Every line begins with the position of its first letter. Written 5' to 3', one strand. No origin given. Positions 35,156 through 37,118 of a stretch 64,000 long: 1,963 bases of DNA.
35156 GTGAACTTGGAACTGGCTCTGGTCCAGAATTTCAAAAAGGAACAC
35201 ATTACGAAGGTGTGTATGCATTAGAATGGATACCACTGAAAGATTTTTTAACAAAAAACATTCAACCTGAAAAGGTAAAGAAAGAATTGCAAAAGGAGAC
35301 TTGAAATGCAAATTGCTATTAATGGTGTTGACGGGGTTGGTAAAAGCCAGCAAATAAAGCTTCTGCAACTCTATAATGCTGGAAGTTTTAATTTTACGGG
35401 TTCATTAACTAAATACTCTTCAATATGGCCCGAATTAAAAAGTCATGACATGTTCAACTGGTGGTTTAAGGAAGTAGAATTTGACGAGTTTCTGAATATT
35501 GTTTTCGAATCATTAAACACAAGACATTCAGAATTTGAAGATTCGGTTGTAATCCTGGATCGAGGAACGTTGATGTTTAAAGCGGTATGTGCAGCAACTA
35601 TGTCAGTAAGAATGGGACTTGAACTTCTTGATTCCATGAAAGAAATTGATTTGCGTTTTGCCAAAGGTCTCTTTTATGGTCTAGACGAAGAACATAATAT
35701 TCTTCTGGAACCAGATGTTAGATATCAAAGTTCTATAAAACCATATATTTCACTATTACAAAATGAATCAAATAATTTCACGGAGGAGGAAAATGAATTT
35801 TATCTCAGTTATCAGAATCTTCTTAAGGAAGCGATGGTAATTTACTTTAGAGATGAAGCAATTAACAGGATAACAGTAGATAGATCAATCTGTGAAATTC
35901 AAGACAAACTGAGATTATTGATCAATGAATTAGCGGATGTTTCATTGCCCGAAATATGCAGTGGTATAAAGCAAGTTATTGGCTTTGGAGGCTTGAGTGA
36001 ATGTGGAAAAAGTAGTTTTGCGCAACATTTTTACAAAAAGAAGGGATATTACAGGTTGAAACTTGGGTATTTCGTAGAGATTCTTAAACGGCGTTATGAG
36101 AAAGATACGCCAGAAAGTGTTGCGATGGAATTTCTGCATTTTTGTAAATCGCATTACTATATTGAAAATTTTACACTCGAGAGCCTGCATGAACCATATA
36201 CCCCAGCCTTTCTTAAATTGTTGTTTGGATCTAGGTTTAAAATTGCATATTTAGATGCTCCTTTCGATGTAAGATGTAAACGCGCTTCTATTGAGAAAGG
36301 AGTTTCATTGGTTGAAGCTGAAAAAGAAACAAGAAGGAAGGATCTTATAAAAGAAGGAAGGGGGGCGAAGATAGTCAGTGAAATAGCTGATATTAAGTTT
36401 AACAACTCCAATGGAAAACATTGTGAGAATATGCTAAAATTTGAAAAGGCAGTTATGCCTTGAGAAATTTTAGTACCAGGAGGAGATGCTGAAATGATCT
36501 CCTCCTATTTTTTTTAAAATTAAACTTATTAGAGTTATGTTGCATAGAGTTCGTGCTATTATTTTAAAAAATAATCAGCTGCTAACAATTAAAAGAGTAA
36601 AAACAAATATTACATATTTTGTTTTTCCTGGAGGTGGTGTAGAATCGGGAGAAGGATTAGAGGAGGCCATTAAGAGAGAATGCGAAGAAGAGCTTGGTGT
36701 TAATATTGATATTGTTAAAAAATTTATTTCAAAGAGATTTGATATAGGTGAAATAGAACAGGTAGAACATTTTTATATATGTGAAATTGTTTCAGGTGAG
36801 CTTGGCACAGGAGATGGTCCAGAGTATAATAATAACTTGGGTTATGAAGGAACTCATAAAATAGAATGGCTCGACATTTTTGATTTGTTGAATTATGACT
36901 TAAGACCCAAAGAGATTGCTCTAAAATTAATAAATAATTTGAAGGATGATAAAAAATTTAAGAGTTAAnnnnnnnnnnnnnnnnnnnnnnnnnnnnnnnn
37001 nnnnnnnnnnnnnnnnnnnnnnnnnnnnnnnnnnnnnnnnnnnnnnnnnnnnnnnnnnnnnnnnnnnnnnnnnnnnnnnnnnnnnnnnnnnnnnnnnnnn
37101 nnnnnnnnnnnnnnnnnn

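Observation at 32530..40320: rpsO and pnp are separated by ~7.5 kb: a tRNA-Trp-associated accessory insertion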

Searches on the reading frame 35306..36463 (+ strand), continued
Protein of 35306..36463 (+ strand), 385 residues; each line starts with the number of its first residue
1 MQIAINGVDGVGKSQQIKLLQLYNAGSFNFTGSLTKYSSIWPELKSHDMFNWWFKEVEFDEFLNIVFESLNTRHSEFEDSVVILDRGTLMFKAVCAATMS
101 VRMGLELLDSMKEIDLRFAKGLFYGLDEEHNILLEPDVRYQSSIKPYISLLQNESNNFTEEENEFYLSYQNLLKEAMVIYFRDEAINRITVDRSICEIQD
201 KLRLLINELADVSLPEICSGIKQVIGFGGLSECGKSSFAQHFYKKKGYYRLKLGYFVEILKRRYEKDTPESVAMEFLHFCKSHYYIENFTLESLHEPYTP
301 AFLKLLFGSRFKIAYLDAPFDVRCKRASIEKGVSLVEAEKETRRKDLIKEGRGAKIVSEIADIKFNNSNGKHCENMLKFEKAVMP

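Call 61: fold_search(model_id=the predicted structure, library=pdb)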
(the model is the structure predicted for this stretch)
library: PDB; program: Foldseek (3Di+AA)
matches with E <= 10: 1330; with E <= 0.001: 73
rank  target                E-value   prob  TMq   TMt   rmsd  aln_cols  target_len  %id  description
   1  9fqr_G8               1.1e-07  1.00  0.33  0.28  19.0       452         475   13  96-nm repeat of axonemal doublet microtubules from bovine sperm (released 2025-03-26)
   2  9fqr_Xf               1.9e-07  1.00  0.31  0.10  26.6       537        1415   11  96-nm repeat of axonemal doublet microtubules from bovine sperm (released 2025-03-26)
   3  5h70_A                1.2e-05  1.00  0.37  0.62   5.4       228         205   20  Crystal structure of ADP bound dTMP kinase (st1543) from Sulfolobus Tokodaii Strain7 (released 2016-12-07)
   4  4nzy_A                1.2e-05  1.00  0.35  0.58   6.2       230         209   19  Crystal structure (type-2) of dTMP kinase (st1543) from Sulfolobus Tokodaii Strain7 (released 2014-12-24)
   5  4rzx_A                1.5e-05  1.00  0.36  0.62   5.6       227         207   20  Crystal structure (type-3) of dTMP kinase (st1543) from Sulfolobus Tokodaii Strain7 (released 2015-12-30)
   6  3fdi_B                2.0e-05  1.00  0.34  0.67   4.6       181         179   14  Crystal structure of uncharacterized protein from Eubacterium ventriosum ATCC 27560. (released 2009-01-20)
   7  4nzy_B                3.9e-05  1.00  0.38  0.65   4.8       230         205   21  Crystal structure (type-2) of dTMP kinase (st1543) from Sulfolobus Tokodaii Strain7 (released 2014-12-24)
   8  2plr_A                4.1e-05  1.00  0.37  0.61   6.0       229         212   20  Crystal structure of dTMP kinase (st1543) from Sulfolobus Tokodaii Strain7 (released 2008-04-22)
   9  3fdi_A                4.6e-05  1.00  0.32  0.70   4.0       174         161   14  Crystal structure of uncharacterized protein from Eubacterium ventriosum ATCC 27560. (released 2009-01-20)
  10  3lw7_A                4.9e-05  1.00  0.32  0.67   5.5       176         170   17  The Crystal Structure of an Adenylate kinase-related protein bound to AMP from sulfolobus solfataricus to 2.3A (released 2010-03-09)
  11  7sqc_1C               8.9e-05  1.00  0.27  0.08  20.0       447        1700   10  Ciliary C1 central pair apparatus isolated from Chlamydomonas reinhardtii (released 2022-04-13)
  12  5uiv                  9.4e-05  1.00  0.37  0.57   5.9       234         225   15  Structure of Thymidylate Kinase from Candida albicans Reveals Origin of Broad Substrate Specificity and a Novel Structur (released 2017-08-09)
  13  4rzx_B                9.4e-05  1.00  0.34  0.59   6.5       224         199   24  Crystal structure (type-3) of dTMP kinase (st1543) from Sulfolobus Tokodaii Strain7 (released 2015-12-30)
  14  3lw7_B                9.9e-05  1.00  0.34  0.70   4.4       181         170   19  The Crystal Structure of an Adenylate kinase-related protein bound to AMP from sulfolobus solfataricus to 2.3A (released 2010-03-09)
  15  5h70_B                1.1e-04  1.00  0.36  0.61   5.5       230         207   20  Crystal structure of ADP bound dTMP kinase (st1543) from Sulfolobus Tokodaii Strain7 (released 2016-12-07)
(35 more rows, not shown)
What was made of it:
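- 35306..36463 (+): unk385: tandem dTMP-kinase-like plus adenylate-kinase-like P-loop kinase; no Pfam family. Foldseek hits to dTMP, adenylate and CMP kinases (call 61).
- unk385 is a dTMP-kinase plus adenylate-kinase tandem (call 61).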

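Call 65: find_related_loci(query=A3, collection=viral_contigs, flank=10000)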
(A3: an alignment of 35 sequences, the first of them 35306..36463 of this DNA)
Query A3 (385 aa) in viral_contigs; peptide patterns used: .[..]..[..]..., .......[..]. (x = any residue, [..] = any of these).
33 stretches matched a pattern; 1 encode a relative of the query (tblastn E <= 1e-3); 1 distinct loci.
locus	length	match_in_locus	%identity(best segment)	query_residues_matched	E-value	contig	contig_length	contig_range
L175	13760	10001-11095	28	6-371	1e-42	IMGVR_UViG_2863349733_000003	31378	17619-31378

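Call 68: search_protein_families(library=pfam, proteins=[L175:9946-12966:+, P0056, P0057, P0058, P0015], max_evalue=0.01)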
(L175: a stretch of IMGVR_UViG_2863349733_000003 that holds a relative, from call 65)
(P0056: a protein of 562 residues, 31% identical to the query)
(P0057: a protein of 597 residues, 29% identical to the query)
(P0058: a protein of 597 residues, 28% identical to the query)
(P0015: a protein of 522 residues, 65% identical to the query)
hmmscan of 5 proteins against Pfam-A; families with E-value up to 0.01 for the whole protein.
L175:9946-12966:+ (1006 aa): 0 families

P0056 (562 aa): 2 families
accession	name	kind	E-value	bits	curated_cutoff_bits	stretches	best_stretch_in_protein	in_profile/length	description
PF00293.34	NUDIX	-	5.8e-12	46.2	21.1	1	403-538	4-118/134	NUDIX domain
PF13238.12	AAA_18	-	0.00038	21.3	29.4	0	7-63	3-51/128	AAA domain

P0057 (597 aa): 3 families
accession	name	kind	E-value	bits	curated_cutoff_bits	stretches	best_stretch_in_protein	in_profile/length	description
PF13238.12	AAA_18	-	0.00025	21.9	29.4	0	222-333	3-107/128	AAA domain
PF01909.29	NTP_transf_2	-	0.00031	21.5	21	1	416-472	2-47/93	Nucleotidyltransferase domain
PF02223.23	Thymidylate_kin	-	0.0053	16.9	27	0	7-25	1-19/185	Thymidylate kinase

P0058 (597 aa): 3 families
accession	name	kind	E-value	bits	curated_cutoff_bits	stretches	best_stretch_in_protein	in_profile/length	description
PF01909.29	NTP_transf_2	-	7.4e-06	26.7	21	1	417-472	3-47/93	Nucleotidyltransferase domain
PF02223.23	Thymidylate_kin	-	7.2e-05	23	27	1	7-25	1-19/185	Thymidylate kinase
PF13238.12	AAA_18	-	0.00017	22.4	29.4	0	6-82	2-75/128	AAA domain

P0015 (522 aa): 2 families
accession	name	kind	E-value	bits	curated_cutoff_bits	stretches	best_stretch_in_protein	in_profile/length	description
PF00293.34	NUDIX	-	3.9e-14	53.3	21.1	1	5-122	6-122/134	NUDIX domain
PF22327.2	Nudt16-like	-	0.00044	20.7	27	1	30-82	37-92/161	U8 snoRNA-decapping enzyme-like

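Call 87: search_protein_families(library=pfam, proteins=[L175:5912-6967:+, L175:6867-8435:+, L175:8536-9879:+, L175:9971-11869:+, L175:11872-12966:+, L175:12963-13760:+, L175:2284-5373:-], max_evalue=0.001)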
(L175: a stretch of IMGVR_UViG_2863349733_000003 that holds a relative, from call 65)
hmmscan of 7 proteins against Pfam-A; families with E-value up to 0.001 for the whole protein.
L175:5912-6967:+ (351 aa): 1 family
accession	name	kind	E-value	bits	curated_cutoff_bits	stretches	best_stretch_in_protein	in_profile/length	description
PF03864.22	Phage_cap_E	-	2.7e-40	138.8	22.9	1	12-350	2-329/329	Phage major capsid protein E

L175:6867-8435:+ (522 aa): 1 family
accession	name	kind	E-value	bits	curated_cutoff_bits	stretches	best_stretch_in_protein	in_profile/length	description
PF06152.16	Phage_min_cap2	-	0.00025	20.5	26.3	1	314-473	69-226/366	Phage minor capsid protein 2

L175:8536-9879:+ (447 aa): 0 families

L175:9971-11869:+ (632 aa): 1 family
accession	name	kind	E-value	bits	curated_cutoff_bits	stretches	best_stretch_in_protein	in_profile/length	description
PF01909.29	NTP_transf_2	-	6.3e-05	23.7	21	1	430-475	15-64/93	Nucleotidyltransferase domain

L175:11872-12966:+ (364 aa): 0 families

L175:12963-13760:+ (265 aa): 4 families
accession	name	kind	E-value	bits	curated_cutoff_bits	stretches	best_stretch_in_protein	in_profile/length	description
PF13561.12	adh_short_C2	-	1.8e-58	198.3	27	1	26-262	1-235/236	Enoyl-(Acyl carrier protein) reductase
PF00106.31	adh_short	-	5e-54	183.2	26.6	1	21-208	2-188/195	short chain dehydrogenase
PF08659.16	KR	-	6e-12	46.3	22.6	1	21-182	2-162/180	KR domain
PF01370.27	Epimerase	-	7.2e-05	22.8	20.9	1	22-130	1-99/240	NAD dependent epimerase/dehydratase family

L175:2284-5373:- (1029 aa): 0 families

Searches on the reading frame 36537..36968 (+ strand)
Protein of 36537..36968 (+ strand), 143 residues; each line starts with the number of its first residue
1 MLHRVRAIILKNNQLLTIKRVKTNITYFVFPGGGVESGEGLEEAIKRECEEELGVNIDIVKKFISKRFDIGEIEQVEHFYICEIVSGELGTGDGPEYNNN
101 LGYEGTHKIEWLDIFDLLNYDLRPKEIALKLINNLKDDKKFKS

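Call 4: search_protein_families(library=pfam, proteins=[window:36537-36968:+], max_evalue=0.01)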
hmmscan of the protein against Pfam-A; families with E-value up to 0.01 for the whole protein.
window:36537-36968:+ (143 aa): 2 families
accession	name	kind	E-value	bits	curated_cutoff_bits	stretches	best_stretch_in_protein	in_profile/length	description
PF00293.34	NUDIX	-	3.9e-15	56.5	21.1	1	2-119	2-120/134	NUDIX domain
PF22327.2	Nudt16-like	-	4.4e-05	23.9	27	1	29-88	36-99/161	U8 snoRNA-decapping enzyme-like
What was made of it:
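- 36537..36968 (+): Nudix hydrolase 2 (MutT-type, 143 aa). PF00293 E=4e-15 (call 4).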

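Call 5: search_protein_families(library=ncbifam, proteins=[window:36537-36968:+], max_evalue=0.01)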
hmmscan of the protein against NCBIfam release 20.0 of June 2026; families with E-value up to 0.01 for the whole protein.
window:36537-36968:+ (143 aa): 19 families
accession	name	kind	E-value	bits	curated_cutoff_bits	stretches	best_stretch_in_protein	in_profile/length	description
TIGR00586.1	mutt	equivalog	3.6e-11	43.2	97.9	1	8-135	12-127/129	8-oxo-dGTP diphosphatase MutT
NF006530.0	PRK08999.1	equivalog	1.8e-10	40.4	245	1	4-72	8-79/315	Nudix family hydrolase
NF008044.0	PRK10776.1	equivalog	2.9e-09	36.9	148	1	24-88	28-93/130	8-oxo-dGTP diphosphatase MutT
NF007834.0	PRK10546.1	equivalog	6.8e-09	35.6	156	1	1-89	3-93/135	pyrimidine (deoxy)nucleoside triphosphate diphosphatase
NF001936.0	PRK00714.1-3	equivalog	1.2e-06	28.5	118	1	13-63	23-73/155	RNA pyrophosphohydrolase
NF001937.0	PRK00714.1-4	equivalog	2.2e-06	27.4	139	1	8-61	13-66/161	RNA pyrophosphohydrolase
NF012016.0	PRK15472.1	equivalog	2.7e-06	27.1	95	1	28-59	33-64/141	nucleoside triphosphatase NudI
TIGR02705.1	nudix_YtkD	equivalog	6.6e-06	25.7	154.4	1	11-81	33-100/156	RNA deprotection pyrophosphohydrolase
NF001935.0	PRK00714.1-2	equivalog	2.1e-05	24.1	259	1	9-61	14-66/183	RNA pyrophosphohydrolase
NF001299.0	PRK00241.1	equivalog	2.4e-05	23.9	158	1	19-65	153-198/263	NAD(+) diphosphatase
NF001934.0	PRK00714.1-1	equivalog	2.6e-05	23.7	241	1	8-66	15-71/176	RNA pyrophosphohydrolase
TIGR00052.1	TIGR00052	subfamily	4.6e-05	23.1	79.55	1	32-85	86-139/188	nudix-type nucleoside diphosphatase, YffH/AdpP family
NF001938.0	PRK00714.1-5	equivalog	5.6e-05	22.5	116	1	18-56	30-75/172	RNA pyrophosphohydrolase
NF011963.0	PRK15434.1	subfamily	0.00049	19.8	146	1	15-60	31-77/159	GDP-mannose mannosyl hydrolase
NF008003.0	PRK10729.1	equivalog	0.0012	18.2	248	1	32-67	96-131/210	ADP-ribose diphosphatase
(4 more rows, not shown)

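Call 40: search_protein_families(library=padloc, proteins=[window:36537-36968:+], max_evalue=0.01)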
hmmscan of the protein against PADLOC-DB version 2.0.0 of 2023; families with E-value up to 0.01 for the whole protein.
window:36537-36968:+ (143 aa): 1 family
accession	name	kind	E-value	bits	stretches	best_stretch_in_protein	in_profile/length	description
PDLC04899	PDC-S07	-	1.3e-18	65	1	2-127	7-122/135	-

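Call 86: search_solved_structures(query=window:36537-36968:+, max_evalue=0.001)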
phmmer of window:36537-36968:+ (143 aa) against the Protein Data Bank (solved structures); distinct sequences matched with E-value up to 0.001: 23.
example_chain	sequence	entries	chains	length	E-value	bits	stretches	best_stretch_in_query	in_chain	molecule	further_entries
3gwy_A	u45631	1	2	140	2.8e-08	37.2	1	5-85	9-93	Putative CTP pyrophosphohydrolase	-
3id9_A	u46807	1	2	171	1.9e-07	34.5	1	3-119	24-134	MutT/NUDIX family protein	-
4v14_A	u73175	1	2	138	2.9e-06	30.7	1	26-78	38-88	MUTATOR MUTT PROTEIN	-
3smd_A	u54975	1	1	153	1.4e-05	28.5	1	9-96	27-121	MutT/NUDIX family protein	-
1jrk_A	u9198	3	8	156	1.5e-05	28.3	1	7-60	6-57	Nudix homolog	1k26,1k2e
3ees_A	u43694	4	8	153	1.6e-05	28.3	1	8-80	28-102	Probable pyrophosphohydrolase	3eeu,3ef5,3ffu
2pqv_A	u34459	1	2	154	5.5e-05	26.5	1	4-124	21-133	MutT/nudix family protein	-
3hhj_A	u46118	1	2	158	6.9e-05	26.2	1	9-62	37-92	Mutator mutT protein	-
6fl4_A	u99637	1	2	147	8.2e-05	26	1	7-78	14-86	Nudix hydrolase 1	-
5gp0_E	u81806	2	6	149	8.5e-05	25.9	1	7-78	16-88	Nudix hydrolase 1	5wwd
6dby_A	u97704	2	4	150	8.7e-05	25.9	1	7-78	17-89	Nudix hydrolase 1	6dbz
1vc8_A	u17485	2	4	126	0.00015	25.1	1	21-81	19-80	Ndx1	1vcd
3fk9_A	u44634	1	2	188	0.00015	25.1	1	6-73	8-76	Mutator MutT protein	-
5x1x_A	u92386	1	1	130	0.00019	24.8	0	3-74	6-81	Mutator mutT protein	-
1mut_A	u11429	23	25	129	0.00019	24.8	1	10-89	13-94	NUCLEOSIDE TRIPHOSPHATE PYROPHOSPHOHYDROLASE | Mutator mutT protein | 7,8-dihydro-8-oxoguanine-triphosphatase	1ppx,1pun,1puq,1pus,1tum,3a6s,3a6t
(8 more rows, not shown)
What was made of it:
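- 36537..36968 (+): Best PDB matches are CTP pyrophosphohydrolase and MutT (call 86).
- Both Nudix proteins are most similar to MutT or CTP-pyrophosphatase-type NTPases (calls 5, 86).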
